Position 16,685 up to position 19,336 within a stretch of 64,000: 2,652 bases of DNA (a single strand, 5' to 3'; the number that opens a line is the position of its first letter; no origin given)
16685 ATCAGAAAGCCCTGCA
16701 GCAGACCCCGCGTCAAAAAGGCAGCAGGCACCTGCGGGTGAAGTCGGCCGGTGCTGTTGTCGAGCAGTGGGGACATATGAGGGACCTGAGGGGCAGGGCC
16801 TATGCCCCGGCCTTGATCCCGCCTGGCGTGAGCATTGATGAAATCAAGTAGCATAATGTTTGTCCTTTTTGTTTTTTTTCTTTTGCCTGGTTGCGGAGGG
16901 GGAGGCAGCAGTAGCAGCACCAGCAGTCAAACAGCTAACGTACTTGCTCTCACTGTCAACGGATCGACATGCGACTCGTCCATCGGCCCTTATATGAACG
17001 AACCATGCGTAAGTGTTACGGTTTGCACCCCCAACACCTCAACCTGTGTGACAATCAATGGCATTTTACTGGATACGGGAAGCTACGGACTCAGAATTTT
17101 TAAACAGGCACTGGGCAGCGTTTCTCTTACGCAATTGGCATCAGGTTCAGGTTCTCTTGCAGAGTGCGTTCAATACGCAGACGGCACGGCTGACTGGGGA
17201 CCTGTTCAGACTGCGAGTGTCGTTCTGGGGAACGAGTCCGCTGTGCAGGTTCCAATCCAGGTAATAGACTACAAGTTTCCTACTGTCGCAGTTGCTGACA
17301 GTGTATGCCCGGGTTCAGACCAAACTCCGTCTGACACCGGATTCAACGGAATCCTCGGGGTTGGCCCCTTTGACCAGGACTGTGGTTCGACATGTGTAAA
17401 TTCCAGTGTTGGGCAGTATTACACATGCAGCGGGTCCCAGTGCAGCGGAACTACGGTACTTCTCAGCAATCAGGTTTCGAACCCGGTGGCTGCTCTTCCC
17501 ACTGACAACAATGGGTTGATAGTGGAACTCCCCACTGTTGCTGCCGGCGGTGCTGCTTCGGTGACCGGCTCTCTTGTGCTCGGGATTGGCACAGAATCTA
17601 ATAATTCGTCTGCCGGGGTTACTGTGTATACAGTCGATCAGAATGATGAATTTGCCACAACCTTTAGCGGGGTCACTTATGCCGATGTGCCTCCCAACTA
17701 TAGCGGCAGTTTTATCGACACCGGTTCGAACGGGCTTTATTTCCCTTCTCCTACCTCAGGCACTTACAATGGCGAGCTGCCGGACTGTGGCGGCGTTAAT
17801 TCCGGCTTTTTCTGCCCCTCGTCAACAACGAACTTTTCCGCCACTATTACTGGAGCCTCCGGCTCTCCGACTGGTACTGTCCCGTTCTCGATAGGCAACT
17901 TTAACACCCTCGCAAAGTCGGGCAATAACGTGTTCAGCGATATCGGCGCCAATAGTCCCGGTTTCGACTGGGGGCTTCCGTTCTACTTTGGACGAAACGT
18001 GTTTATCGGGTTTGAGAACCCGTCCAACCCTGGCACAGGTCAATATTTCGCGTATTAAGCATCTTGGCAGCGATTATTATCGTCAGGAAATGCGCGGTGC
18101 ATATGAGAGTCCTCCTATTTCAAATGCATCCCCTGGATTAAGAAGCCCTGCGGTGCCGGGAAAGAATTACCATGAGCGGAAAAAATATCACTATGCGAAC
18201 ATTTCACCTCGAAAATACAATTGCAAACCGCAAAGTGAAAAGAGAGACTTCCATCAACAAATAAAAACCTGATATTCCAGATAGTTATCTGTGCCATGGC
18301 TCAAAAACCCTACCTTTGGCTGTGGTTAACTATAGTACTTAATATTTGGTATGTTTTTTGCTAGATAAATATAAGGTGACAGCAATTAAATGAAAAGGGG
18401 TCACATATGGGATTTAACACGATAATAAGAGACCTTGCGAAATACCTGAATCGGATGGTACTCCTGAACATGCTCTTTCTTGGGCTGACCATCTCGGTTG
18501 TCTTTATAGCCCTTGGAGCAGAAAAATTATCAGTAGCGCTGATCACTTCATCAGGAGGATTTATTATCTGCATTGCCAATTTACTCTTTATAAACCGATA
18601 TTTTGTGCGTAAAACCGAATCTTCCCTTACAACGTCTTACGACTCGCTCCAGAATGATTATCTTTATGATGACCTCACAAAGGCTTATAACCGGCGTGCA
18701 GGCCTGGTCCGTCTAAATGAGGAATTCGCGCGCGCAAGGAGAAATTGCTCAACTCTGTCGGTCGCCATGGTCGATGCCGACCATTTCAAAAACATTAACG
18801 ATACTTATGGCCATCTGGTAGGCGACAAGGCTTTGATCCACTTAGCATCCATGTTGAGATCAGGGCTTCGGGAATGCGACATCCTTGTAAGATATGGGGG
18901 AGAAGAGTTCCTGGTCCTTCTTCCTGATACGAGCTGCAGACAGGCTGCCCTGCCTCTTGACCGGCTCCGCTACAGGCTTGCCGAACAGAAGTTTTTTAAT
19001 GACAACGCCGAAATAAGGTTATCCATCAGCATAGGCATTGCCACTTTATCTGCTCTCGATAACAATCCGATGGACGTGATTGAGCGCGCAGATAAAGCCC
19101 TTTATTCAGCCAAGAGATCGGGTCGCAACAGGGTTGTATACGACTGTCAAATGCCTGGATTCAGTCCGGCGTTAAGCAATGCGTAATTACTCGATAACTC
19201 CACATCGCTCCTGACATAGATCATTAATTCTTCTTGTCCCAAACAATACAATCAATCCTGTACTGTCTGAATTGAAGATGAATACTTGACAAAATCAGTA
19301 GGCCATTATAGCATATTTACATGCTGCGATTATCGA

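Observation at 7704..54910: Pervasive family of intergenic hairpin elements whose arms are tandem 6-8 nt words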

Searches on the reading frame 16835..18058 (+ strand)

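Call 74: search_protein_families(library=pfam, proteins=[window:16835-18058:+], max_evalue=0.00001)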
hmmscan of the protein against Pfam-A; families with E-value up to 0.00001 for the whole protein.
window:16835-18058:+ (407 aa): 1 family
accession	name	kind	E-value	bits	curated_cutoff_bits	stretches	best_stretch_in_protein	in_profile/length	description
PF11925.13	DUF3443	-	3.8e-119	398.3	25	1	32-407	2-367/367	Protein of unknown function (DUF3443)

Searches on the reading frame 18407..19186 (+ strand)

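Call 74: search_protein_families(library=pfam, proteins=[window:18407-19186:+], max_evalue=0.00001)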
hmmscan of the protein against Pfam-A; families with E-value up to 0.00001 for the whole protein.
window:18407-19186:+ (259 aa): 1 family
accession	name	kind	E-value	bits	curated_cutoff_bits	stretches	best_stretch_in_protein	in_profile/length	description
PF00990.26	GGDEF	-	1.2e-43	149.1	23.8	1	86-242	2-161/161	Diguanylate cyclase, GGDEF domain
